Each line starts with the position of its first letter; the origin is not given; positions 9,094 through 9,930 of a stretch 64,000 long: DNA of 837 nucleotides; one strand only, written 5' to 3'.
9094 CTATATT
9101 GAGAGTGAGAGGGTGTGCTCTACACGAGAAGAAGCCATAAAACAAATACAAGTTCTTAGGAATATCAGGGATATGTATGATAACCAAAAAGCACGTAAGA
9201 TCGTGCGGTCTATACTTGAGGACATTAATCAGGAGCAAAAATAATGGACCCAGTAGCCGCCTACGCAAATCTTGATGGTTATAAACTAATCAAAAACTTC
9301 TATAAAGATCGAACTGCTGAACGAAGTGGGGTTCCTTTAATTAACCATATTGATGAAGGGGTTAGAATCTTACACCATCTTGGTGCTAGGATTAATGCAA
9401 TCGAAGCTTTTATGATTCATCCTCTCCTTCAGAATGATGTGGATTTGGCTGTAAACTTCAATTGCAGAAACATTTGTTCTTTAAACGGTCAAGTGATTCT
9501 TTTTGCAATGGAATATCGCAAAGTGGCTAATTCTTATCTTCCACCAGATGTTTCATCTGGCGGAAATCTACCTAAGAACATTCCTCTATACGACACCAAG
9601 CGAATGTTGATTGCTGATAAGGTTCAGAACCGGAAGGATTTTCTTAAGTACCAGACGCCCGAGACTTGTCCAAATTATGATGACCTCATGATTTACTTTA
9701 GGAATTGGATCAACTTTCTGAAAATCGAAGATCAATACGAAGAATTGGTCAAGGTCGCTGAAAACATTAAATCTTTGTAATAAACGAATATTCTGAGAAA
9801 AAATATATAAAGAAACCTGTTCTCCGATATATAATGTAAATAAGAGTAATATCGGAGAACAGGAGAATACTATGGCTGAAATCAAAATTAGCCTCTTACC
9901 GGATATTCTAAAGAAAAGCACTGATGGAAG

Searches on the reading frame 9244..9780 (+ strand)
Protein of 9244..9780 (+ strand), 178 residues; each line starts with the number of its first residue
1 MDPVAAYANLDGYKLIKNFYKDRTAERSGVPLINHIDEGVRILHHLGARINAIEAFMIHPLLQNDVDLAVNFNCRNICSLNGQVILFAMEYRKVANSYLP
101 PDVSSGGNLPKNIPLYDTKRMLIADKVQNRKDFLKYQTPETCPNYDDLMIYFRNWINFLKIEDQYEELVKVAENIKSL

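Call 38: search_protein_families(library=pfam, proteins=[window:9244-9780:+], max_evalue=0.01)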
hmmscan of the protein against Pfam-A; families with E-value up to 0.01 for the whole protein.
window:9244-9780:+ (178 aa): 0 families

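Call 41: find_related_loci(query=window:9244-9780:+, collection=viral_contigs, flank=10000)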
Query window:9244-9780:+ (178 aa) in viral_contigs; peptide patterns used: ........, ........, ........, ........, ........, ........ (x = any residue, [..] = any of these).
47 stretches matched a pattern; 33 encode a relative of the query (tblastn E <= 1e-3); 33 distinct loci.
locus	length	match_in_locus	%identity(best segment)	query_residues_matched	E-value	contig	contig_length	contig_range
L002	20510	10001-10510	47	11-170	3e-42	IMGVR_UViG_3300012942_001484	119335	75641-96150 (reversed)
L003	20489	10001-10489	47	13-177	6e-38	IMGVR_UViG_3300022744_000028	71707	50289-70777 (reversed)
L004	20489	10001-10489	46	13-177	3e-37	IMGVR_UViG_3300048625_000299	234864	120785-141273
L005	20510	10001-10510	43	13-176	2e-36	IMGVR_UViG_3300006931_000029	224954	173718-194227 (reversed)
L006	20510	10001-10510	44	3-174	3e-36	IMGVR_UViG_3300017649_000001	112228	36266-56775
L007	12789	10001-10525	41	2-177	2e-35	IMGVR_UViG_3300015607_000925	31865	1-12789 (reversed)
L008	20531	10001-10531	44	12-178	9e-35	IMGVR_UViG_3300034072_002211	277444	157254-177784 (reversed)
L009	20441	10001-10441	45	13-162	4e-35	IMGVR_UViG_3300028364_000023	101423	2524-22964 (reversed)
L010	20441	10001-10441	45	13-162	4e-35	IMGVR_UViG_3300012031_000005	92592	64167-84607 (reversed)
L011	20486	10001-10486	46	13-173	1e-34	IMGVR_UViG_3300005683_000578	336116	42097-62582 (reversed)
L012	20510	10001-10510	44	12-168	1e-34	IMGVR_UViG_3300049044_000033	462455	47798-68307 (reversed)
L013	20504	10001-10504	43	12-170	4e-34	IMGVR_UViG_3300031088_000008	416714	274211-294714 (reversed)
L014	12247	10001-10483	44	13-169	7e-34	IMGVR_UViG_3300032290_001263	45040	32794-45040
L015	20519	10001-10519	42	12-168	6e-33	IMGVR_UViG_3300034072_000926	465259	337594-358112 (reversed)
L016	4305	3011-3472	44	13-169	1e-32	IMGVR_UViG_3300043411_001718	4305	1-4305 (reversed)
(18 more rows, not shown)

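Call 68: search_protein_families(library=phrogs, proteins=[window:9244-9780:+], max_evalue=0.001)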
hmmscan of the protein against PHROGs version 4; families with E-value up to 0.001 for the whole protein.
window:9244-9780:+ (178 aa): 1 family
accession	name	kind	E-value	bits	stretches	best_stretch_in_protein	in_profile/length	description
phrog_21276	-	unknown function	1.1e-45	156.4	1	7-167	3-165/176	-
